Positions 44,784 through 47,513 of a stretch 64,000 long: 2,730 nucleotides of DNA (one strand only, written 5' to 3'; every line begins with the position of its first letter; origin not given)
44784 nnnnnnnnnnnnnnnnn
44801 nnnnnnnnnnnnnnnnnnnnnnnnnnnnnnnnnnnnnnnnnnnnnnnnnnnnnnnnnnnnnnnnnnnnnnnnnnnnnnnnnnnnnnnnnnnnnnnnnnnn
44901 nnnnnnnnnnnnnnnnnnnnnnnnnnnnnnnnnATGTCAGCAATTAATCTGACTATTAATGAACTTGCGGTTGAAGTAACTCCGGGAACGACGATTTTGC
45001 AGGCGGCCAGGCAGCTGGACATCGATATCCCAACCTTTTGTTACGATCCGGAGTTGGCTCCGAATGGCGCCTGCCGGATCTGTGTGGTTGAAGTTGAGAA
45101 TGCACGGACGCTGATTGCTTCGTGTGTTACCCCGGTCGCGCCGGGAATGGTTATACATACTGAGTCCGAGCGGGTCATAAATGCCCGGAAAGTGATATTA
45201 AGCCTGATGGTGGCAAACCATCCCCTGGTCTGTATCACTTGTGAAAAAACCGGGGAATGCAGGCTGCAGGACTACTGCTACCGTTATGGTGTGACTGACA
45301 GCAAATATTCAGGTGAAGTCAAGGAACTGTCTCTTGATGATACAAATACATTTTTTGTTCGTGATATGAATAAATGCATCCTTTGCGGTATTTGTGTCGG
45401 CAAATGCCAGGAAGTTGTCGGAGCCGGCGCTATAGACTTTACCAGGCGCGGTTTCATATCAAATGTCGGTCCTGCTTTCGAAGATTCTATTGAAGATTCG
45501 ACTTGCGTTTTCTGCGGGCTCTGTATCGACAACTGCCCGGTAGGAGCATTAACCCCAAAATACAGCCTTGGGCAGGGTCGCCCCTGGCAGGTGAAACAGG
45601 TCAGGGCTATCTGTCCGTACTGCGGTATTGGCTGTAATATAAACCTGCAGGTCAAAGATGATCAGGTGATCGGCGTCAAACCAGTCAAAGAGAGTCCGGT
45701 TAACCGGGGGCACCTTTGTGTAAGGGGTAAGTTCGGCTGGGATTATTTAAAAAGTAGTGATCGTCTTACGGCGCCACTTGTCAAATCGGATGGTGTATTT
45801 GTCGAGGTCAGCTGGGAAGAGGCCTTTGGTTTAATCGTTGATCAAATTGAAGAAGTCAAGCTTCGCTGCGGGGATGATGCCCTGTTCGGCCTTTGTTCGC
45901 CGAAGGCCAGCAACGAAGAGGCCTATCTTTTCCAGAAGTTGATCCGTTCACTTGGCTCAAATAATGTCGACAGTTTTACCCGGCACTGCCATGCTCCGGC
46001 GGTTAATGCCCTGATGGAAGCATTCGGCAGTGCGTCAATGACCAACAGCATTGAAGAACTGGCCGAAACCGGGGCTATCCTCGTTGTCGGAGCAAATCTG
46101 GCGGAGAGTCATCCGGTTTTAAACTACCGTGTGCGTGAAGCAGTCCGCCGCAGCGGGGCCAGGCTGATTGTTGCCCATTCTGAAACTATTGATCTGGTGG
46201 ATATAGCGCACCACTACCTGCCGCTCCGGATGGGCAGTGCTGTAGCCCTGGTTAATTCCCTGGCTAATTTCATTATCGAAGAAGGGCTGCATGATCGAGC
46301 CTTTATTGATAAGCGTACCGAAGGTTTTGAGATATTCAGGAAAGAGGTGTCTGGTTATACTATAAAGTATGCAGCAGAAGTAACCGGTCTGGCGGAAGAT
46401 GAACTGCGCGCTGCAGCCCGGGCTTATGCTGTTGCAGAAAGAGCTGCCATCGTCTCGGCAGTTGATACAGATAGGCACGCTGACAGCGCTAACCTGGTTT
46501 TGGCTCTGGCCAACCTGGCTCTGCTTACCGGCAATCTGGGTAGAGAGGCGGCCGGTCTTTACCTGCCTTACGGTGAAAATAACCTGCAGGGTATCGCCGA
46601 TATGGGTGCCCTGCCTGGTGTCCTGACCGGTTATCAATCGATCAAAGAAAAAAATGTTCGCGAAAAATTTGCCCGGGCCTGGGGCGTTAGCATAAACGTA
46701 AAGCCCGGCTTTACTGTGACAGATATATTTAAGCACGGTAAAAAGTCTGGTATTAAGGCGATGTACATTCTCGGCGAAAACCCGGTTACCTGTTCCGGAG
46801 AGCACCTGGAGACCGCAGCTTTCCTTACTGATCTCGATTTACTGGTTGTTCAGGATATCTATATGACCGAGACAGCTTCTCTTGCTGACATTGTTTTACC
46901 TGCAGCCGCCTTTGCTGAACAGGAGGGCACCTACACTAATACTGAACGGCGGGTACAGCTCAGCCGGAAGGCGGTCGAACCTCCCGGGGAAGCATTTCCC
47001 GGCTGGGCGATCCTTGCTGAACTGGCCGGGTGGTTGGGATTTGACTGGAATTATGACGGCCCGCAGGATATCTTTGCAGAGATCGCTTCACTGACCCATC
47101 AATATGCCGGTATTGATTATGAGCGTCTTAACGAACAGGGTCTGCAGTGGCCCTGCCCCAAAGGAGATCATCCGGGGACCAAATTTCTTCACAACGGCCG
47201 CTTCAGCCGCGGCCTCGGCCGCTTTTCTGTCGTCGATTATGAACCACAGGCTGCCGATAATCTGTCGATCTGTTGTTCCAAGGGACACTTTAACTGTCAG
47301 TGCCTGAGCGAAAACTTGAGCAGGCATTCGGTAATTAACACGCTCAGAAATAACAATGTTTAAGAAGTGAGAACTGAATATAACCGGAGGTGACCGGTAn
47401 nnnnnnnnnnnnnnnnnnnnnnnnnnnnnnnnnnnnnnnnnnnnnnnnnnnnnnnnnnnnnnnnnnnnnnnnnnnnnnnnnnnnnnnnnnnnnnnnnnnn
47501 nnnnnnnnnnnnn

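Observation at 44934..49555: NAD-type formate dehydrogenase operon interrupted by a GH1 beta-glucosidase, with the FdhA C-terminal domain missing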

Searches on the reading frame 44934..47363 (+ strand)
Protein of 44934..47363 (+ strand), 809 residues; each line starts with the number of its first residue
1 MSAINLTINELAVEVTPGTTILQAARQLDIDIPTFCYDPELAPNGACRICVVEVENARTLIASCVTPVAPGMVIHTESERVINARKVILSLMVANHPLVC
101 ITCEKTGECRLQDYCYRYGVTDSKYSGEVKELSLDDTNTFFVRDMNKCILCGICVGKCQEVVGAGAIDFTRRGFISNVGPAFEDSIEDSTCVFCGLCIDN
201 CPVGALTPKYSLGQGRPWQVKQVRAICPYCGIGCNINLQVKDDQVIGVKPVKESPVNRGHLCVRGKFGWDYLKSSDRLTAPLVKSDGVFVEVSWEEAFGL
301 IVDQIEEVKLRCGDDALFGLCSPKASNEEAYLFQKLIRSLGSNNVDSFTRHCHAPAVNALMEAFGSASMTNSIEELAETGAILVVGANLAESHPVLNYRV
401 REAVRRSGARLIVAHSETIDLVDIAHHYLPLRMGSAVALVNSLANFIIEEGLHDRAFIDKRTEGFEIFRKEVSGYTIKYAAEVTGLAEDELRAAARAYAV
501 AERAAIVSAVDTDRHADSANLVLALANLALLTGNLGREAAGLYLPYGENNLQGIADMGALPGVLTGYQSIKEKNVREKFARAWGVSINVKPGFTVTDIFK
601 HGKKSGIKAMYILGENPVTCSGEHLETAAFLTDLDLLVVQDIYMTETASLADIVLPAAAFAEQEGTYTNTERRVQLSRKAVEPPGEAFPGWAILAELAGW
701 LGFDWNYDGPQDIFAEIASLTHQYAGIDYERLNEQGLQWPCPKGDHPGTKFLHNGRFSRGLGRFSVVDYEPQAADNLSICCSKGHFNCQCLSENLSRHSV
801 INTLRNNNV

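Call 4: search_protein_families(library=pfam, proteins=[window:44934-47363:+], max_evalue=0.01)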
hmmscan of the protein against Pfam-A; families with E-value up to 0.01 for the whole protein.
window:44934-47363:+ (809 aa): 11 families
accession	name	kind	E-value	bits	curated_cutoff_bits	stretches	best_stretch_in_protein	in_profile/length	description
PF00384.28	Molybdopterin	-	1.1e-70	238.8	24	1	277-698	1-351/353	Molybdopterin oxidoreductase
PF13510.11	Fer2_4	-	2.6e-19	69.5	22.8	1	3-78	3-81/82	2Fe-2S iron-sulfur cluster binding domain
PF04879.21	Molybdop_Fe4S4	-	2.8e-18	66.1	22.7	1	221-273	2-54/55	Molybdopterin oxidoreductase Fe4S4 domain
PF10588.14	NADH-G_4Fe-4S_3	-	4.1e-17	61.9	27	1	85-123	1-39/40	NADH-ubiquinone oxidoreductase-G iron-sulfur binding region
PF22117.2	Fer4_Nqo3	-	1.9e-07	31.6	27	1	143-207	6-67/67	NADH-quinone oxidoreductase subunit 3, ferredoxin-like domain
PF00111.32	Fer2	-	2e-07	31.3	21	1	11-56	8-49/77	2Fe-2S iron-sulfur cluster binding domain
PF00037.32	Fer4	-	2.4e-07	30.7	21.1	1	187-207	4-24/24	4Fe-4S binding domain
PF12838.12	Fer4_7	-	2.2e-06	28.4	27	1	147-205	1-52/52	4Fe-4S dicluster domain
PF14697.11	Fer4_21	-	6.1e-05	23.5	35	1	144-205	4-56/59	4Fe-4S dicluster domain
PF13187.11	Fer4_9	-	0.00031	21.2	27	1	147-205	1-51/52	4Fe-4S dicluster domain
PF13237.11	Fer4_10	-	0.0046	17.3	25.5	0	185-216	3-31/53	4Fe-4S dicluster domain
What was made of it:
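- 44934..47363 (+): NuoG/FdhA-like fusion lacking domain IV ('FdhA-short', 809 aa). Pfam domains without PF01568 (call 4).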

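Call 6: find_homologous_proteins(query=window:44934-47363:+)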
Query window:44934-47363:+ (809 aa): 5293 proteins with E <= 0.001 among 8000 candidates; the best 120 are listed.
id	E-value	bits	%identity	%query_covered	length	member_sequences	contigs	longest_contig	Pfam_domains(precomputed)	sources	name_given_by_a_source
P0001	0.0e+0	1822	97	100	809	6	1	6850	PF13510.12,PF10588.15,PF00384.28,PF00111.33,PF00037.33,PF12838.13,PF22117.3,PF04879.22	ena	-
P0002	0.0e+0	1447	77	100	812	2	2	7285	PF14697.12,PF13510.12,PF10588.15,PF00384.28,PF00111.33,PF00037.33,PF12838.13,PF22117.3,PF04879.22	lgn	-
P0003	0.0e+0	1430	75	100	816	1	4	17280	PF13510.12,PF10588.15,PF00384.28,PF00111.33,PF00037.33,PF12838.13,PF22117.3,PF04879.22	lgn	-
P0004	0.0e+0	1421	76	99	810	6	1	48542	PF13510.12,PF10588.15,PF00384.28,PF00111.33,PF00037.33,PF12838.13,PF22117.3,PF04879.22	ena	-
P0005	0.0e+0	1417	75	100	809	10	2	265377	PF14697.12,PF13510.12,PF10588.15,PF00384.28,PF00111.33,PF00037.33,PF12838.13,PF22117.3,PF04879.22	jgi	jgi:formate dehydrogenase (NADP+) alpha subunit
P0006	0.0e+0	1404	73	99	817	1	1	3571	PF14697.12,PF13510.12,PF10588.15,PF00384.28,PF00111.33,PF00037.33,PF12838.13,PF22117.3,PF04879.22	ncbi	-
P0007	0.0e+0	1388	72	99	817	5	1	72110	PF14697.12,PF13510.12,PF10588.15,PF00384.28,PF00111.33,PF00037.33,PF12838.13,PF22117.3,PF04879.22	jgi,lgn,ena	-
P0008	0.0e+0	1371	72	99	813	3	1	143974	PF13510.12,PF10588.15,PF00384.28,PF00111.33,PF00037.33,PF12838.13,PF22117.3,PF04879.22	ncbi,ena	-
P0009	0.0e+0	1360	72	99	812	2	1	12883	PF13510.12,PF10588.15,PF00384.28,PF00111.33,PF00037.33,PF12838.13,PF22117.3,PF04879.22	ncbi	-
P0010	0.0e+0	1354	71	100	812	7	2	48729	PF14697.12,PF13510.12,PF10588.15,PF00384.28,PF00111.33,PF00037.33,PF12838.13,PF22117.3,PF04879.22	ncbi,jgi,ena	-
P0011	0.0e+0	1352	71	100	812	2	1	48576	PF14697.12,PF13510.12,PF10588.15,PF00384.28,PF00111.33,PF00037.33,PF12838.13,PF22117.3,PF04879.22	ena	-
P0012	0.0e+0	1334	70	100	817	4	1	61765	PF13510.12,PF10588.15,PF00384.28,PF00111.33,PF00037.33,PF12838.13,PF22117.3,PF04879.22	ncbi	ncbi:MAG: molybdopterin-dependent oxidoreductase [Bacillota bacterium]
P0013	0.0e+0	1313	70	100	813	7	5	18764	PF14697.12,PF13510.12,PF10588.15,PF00384.28,PF00111.33,PF00037.33,PF12838.13,PF22117.3,PF04879.22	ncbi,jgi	-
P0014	0.0e+0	1312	70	100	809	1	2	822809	PF13510.12,PF10588.15,PF00384.28,PF00111.33,PF00037.33,PF12838.13,PF22117.3,PF04879.22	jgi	jgi:formate dehydrogenase (NADP+) alpha subunit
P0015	0.0e+0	1310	69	99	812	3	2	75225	PF13510.12,PF10588.15,PF00384.28,PF00111.33,PF00037.33,PF12838.13,PF22117.3,PF04879.22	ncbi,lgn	-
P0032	0.0e+0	1267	66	100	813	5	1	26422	PF13510.12,PF10588.15,PF00384.28,PF00111.33,PF00037.33,PF12838.13,PF22117.3,PF04879.22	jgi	-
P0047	0.0e+0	1223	65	100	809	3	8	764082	PF13510.12,PF10588.15,PF00384.28,PF00111.33,PF00037.33,PF12838.13,PF22117.3,PF04879.22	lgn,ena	-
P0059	0.0e+0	1150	61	100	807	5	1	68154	PF13510.12,PF10588.15,PF00384.28,PF00111.33,PF00037.33,PF12838.13,PF22117.3,PF04879.22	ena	-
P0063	0.0e+0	1056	56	99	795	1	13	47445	PF13510.12,PF10588.15,PF00384.28,PF00111.33,PF00037.33,PF12838.13,PF22117.3,PF04879.22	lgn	-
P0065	2.1e-292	990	56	96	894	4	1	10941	PF14697.12,PF13510.12,PF10588.15,PF00384.28,PF00111.33,PF00037.33,PF01568.28,PF12838.13,PF22117.3,PF04879.22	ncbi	ncbi:MAG: formate dehydrogenase subunit alpha [Dethiobacteria bacterium]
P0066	4.0e-291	986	57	95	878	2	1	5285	PF13510.12,PF10588.15,PF00384.28,PF00111.33,PF01568.28,PF12838.13,PF22117.3,PF04879.22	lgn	-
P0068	1.1e-288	978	57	96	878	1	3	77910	PF13510.12,PF10588.15,PF00384.28,PF00111.33,PF00037.33,PF01568.28,PF12838.13,PF22117.3,PF04879.22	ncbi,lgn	-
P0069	4.2e-285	966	53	99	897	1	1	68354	PF14697.12,PF13510.12,PF10588.15,PF00384.28,PF00111.33,PF00037.33,PF01568.28,PF12838.13,PF22117.3,PF04879.22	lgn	-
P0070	5.2e-282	956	54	95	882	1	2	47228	PF14697.12,PF13510.12,PF10588.15,PF00384.28,PF00111.33,PF00037.33,PF01568.28,PF12838.13,PF22117.3,PF04879.22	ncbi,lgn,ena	-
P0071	1.9e-279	947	55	96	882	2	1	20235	PF14697.12,PF13510.12,PF10588.15,PF00384.28,PF00111.33,PF00037.33,PF01568.28,PF12838.13,PF22117.3,PF04879.22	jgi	-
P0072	3.3e-278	943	53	96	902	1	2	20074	PF14697.12,PF13510.12,PF10588.15,PF00384.28,PF00111.33,PF00037.33,PF01568.28,PF12838.13,PF22117.3,PF04879.22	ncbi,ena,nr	ncbi:MAG: formate dehydrogenase subunit alpha [Firmicutes bacterium HGW-Firmicutes-13]|nr:MAG: forma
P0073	3.7e-276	936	53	96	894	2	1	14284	PF14697.12,PF13510.12,PF10588.15,PF00384.28,PF00111.33,PF00037.33,PF01568.28,PF12838.13,PF22117.3,PF04879.22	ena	-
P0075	1.7e-270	918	53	95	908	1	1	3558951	PF14697.12,PF13510.12,PF10588.15,PF00384.28,PF00111.33,PF00037.33,PF01568.28,PF12838.13,PF22117.3,PF04879.22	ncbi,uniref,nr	ncbi:formate dehydrogenase subunit alpha [Candidatus Contubernalis alkaliaceticus]|uniref:formate de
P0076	1.1e-260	885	51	96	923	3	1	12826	PF14697.12,PF10588.15,PF00384.28,PF00111.33,PF12837.13,PF12838.13,PF22117.3,PF13510.12,PF00037.33,PF01568.28,PF13237.12,PF04879.22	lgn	-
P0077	2.7e-256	871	50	95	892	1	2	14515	PF14697.12,PF13510.12,PF10588.15,PF00384.28,PF00037.33,PF01568.28,PF12838.13,PF22117.3,PF13237.12,PF04879.22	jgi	-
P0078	9.3e-256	869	49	99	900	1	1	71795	PF14697.12,PF10588.15,PF00384.28,PF00111.33,PF12837.13,PF12838.13,PF22117.3,PF13510.12,PF00037.33,PF01568.28,PF13183.12,PF04879.22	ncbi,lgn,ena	-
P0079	1.4e-255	868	49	96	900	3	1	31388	PF14697.12,PF10588.15,PF00384.28,PF00111.33,PF12837.13,PF12838.13,PF22117.3,PF13510.12,PF00037.33,PF01568.28,PF13237.12,PF13187.12,PF04879.22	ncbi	ncbi:MAG: formate dehydrogenase subunit alpha [Bacillota bacterium]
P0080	7.4e-255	866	50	96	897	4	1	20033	PF14697.12,PF13510.12,PF10588.15,PF00384.28,PF12837.13,PF00037.33,PF01568.28,PF12838.13,PF22117.3,PF13237.12,PF04879.22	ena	-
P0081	8.4e-254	862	48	95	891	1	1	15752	PF14697.12,PF13510.12,PF10588.15,PF00384.28,PF00037.33,PF01568.28,PF12838.13,PF22117.3,PF04879.22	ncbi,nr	ncbi:MAG: formate dehydrogenase subunit alpha [Thermoanaerobacteraceae bacterium]|nr:formate dehydro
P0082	1.8e-253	861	50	96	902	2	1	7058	PF13510.12,PF10588.15,PF00384.28,PF00111.33,PF00037.33,PF01568.28,PF12838.13,PF22117.3,PF04879.22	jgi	-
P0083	2.1e-253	861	50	95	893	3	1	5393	PF14697.12,PF13510.12,PF10588.15,PF00384.28,PF00037.33,PF13484.12,PF01568.28,PF12838.13,PF22117.3,PF04879.22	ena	-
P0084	2.9e-253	861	49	95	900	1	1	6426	PF13510.12,PF10588.15,PF00384.28,PF01568.28,PF22117.3,PF13187.12,PF04879.22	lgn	-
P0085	1.5e-252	858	50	95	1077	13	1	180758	PF14697.12,PF10588.15,PF00384.28,PF00111.33,PF12837.13,PF01257.26,PF12838.13,PF22117.3,PF13510.12,PF00037.33,PF01568.28,PF13237.12,PF13183.12,PF04879.22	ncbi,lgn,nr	ncbi:MAG: formate dehydrogenase alpha subunit [Bacillota bacterium]|nr:formate dehydrogenase alpha s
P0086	3.4e-252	857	49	99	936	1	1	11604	PF14697.12,PF13510.12,PF10588.15,PF00384.28,PF00111.33,PF00037.33,PF01568.28,PF12838.13,PF22117.3,PF13187.12,PF04879.22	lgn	-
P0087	4.1e-252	857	49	95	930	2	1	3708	PF14697.12,PF13510.12,PF10588.15,PF00384.28,PF00111.33,PF00037.33,PF01568.28,PF12838.13,PF22117.3,PF04879.22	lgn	-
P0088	2.8e-251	854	50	95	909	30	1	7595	PF14697.12,PF10588.15,PF00384.28,PF12837.13,PF13484.12,PF12838.13,PF22117.3,PF13510.12,PF00037.33,PF01568.28,PF25160.2,PF04879.22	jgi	-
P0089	3.5e-251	854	49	95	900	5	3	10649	PF14697.12,PF13510.12,PF10588.15,PF00384.28,PF12837.13,PF00037.33,PF01568.28,PF12838.13,PF22117.3,PF13237.12,PF04879.22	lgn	-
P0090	6.7e-251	853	49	95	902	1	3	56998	PF13510.12,PF10588.15,PF00384.28,PF00111.33,PF00037.33,PF01568.28,PF12838.13,PF22117.3,PF04879.22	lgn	-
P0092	4.2e-250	850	49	99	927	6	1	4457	PF14697.12,PF13510.12,PF10588.15,PF00384.28,PF00111.33,PF00037.33,PF01568.28,PF12838.13,PF22117.3,PF13237.12,PF04879.22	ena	-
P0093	1.3e-249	849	49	95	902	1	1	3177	PF13510.12,PF10588.15,PF00384.28,PF00111.33,PF00037.33,PF01568.28,PF12838.13,PF22117.3,PF04879.22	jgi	jgi:formate dehydrogenase alpha subunit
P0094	2.3e-249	848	49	95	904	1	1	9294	PF14697.12,PF13510.12,PF10588.15,PF00384.28,PF00111.33,PF00037.33,PF01568.28,PF12838.13,PF22117.3,PF13183.12,PF04879.22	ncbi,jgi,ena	-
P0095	2.5e-249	848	49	96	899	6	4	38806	PF14697.12,PF13510.12,PF10588.15,PF00384.28,PF12837.13,PF00037.33,PF01568.28,PF12838.13,PF22117.3,PF13183.12,PF04879.22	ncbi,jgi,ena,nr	ncbi:formate dehydrogenase subunit alpha [Candidatus Poribacteria bacterium]|nr:formate dehydrogenas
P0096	2.5e-249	848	50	95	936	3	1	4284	PF14697.12,PF10588.15,PF00384.28,PF00111.33,PF12837.13,PF12838.13,PF22117.3,PF13510.12,PF00037.33,PF01568.28,PF13183.12,PF04879.22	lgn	-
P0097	2.8e-249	847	49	95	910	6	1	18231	PF14697.12,PF13510.12,PF10588.15,PF00384.28,PF00037.33,PF01568.28,PF12838.13,PF22117.3,PF13187.12,PF04879.22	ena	-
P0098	2.9e-249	847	48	96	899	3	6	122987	PF14697.12,PF10588.15,PF00384.28,PF00111.33,PF12838.13,PF22117.3,PF13510.12,PF00037.33,PF01568.28,PF13237.12,PF13183.12,PF04879.22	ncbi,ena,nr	ncbi:MAG: formate dehydrogenase subunit alpha [Firmicutes bacterium]|nr:formate dehydrogenase subuni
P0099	3.1e-249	847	49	95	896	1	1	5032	PF14697.12,PF13510.12,PF10588.15,PF00384.28,PF00037.33,PF01568.28,PF12838.13,PF22117.3,PF04879.22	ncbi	-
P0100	3.6e-249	847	49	96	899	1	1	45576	PF14697.12,PF10588.15,PF00384.28,PF12837.13,PF12838.13,PF22117.3,PF13510.12,PF00037.33,PF01568.28,PF13237.12,PF13183.12,PF04879.22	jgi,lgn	jgi:formate dehydrogenase alpha subunit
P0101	9.9e-249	846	49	95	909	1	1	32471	PF14697.12,PF13510.12,PF10588.15,PF00384.28,PF00037.33,PF01568.28,PF12838.13,PF22117.3,PF25160.2,PF04879.22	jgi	jgi:formate dehydrogenase alpha subunit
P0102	2.3e-248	844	49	96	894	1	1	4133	PF14697.12,PF13510.12,PF10588.15,PF00384.28,PF00037.33,PF01568.28,PF12838.13,PF22117.3,PF13237.12,PF04879.22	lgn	-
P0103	4.7e-248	843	48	95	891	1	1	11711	PF13510.12,PF10588.15,PF00384.28,PF00037.33,PF01568.28,PF12838.13,PF22117.3,PF13187.12,PF04879.22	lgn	-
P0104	6.7e-248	843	49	95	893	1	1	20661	PF14697.12,PF13510.12,PF10588.15,PF00384.28,PF12837.13,PF00037.33,PF01568.28,PF12838.13,PF22117.3,PF04879.22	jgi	-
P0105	1.1e-247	842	48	96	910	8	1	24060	PF14697.12,PF13510.12,PF10588.15,PF00384.28,PF00037.33,PF01568.28,PF12838.13,PF22117.3,PF04879.22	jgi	-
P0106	2.2e-247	841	49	95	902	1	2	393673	PF14697.12,PF13510.12,PF10588.15,PF00384.28,PF00037.33,PF01568.28,PF12838.13,PF22117.3,PF04879.22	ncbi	ncbi:MAG: formate dehydrogenase subunit alpha [Bacillota bacterium]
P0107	2.9e-247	841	49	95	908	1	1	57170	PF13510.12,PF10588.15,PF00384.28,PF00111.33,PF01568.28,PF12838.13,PF22117.3,PF04879.22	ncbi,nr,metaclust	ncbi:formate dehydrogenase [Clostridiales bacterium PH28_bin88]|nr:formate dehydrogenase [Clostridia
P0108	3.3e-247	841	48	95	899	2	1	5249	PF14697.12,PF13510.12,PF10588.15,PF00384.28,PF00111.33,PF00037.33,PF01568.28,PF12838.13,PF22117.3,PF13237.12,PF04879.22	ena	-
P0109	3.7e-247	840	48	96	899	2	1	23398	PF14697.12,PF13510.12,PF10588.15,PF00384.28,PF00111.33,PF01568.28,PF12838.13,PF22117.3,PF04879.22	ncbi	-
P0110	4.0e-247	840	48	100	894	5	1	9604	PF14697.12,PF13510.12,PF10588.15,PF00384.28,PF12837.13,PF00037.33,PF01568.28,PF12838.13,PF22117.3,PF13183.12,PF04879.22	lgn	-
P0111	4.6e-247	840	48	95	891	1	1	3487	PF14697.12,PF13510.12,PF10588.15,PF00384.28,PF00037.33,PF01568.28,PF12838.13,PF22117.3,PF13237.12,PF13183.12,PF04879.22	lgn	-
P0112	1.1e-246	839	49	95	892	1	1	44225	PF14697.12,PF10588.15,PF00384.28,PF00111.33,PF12837.13,PF12838.13,PF22117.3,PF13510.12,PF12797.13,PF00037.33,PF01568.28,PF04879.22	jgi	-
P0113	1.5e-246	838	49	94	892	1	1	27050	PF14697.12,PF13510.12,PF10588.15,PF00384.28,PF00111.33,PF00037.33,PF01568.28,PF12838.13,PF22117.3,PF13187.12,PF04879.22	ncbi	-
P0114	1.7e-246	838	48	95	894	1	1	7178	PF14697.12,PF13510.12,PF10588.15,PF00384.28,PF00037.33,PF01568.28,PF12838.13,PF22117.3,PF04879.22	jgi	-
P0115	4.4e-246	837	49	95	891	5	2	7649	PF14697.12,PF13510.12,PF10588.15,PF00384.28,PF00037.33,PF01568.28,PF12838.13,PF22117.3,PF13187.12,PF04879.22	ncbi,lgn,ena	-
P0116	1.7e-245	835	47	95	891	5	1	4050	PF13510.12,PF10588.15,PF00384.28,PF00037.33,PF01568.28,PF12838.13,PF22117.3,PF04879.22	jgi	-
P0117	2.4e-245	834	48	95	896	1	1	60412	PF14697.12,PF13510.12,PF10588.15,PF00384.28,PF00037.33,PF01568.28,PF12838.13,PF22117.3,PF04879.22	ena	-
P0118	5.7e-245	833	47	99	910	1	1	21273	PF13510.12,PF10588.15,PF00384.28,PF00037.33,PF01568.28,PF12838.13,PF22117.3,PF04879.22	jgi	jgi:formate dehydrogenase alpha subunit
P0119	6.8e-245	833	49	95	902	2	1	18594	PF14697.12,PF10588.15,PF00384.28,PF12838.13,PF22117.3,PF13510.12,PF00037.33,PF01568.28,PF25160.2,PF13237.12,PF13183.12,PF04879.22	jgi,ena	-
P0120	9.0e-245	833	48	95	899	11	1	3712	PF14697.12,PF10588.15,PF00384.28,PF12837.13,PF12838.13,PF22117.3,PF13510.12,PF00037.33,PF01568.28,PF13237.12,PF13187.12,PF04879.22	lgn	-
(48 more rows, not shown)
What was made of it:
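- On Pseudogene / recent truncation: The short form is shared clade-wide (call 6).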

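Call 9: find_encoding_contigs(protein=window:44934-47363:+, flank=10000, max_places=4)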
Protein window:44934-47363:+ (809 aa): no gene with exactly this product is on record in the collection.
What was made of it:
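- Tried and rejected: Looking up the exact window protein in the contig index found nothing (call 9).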
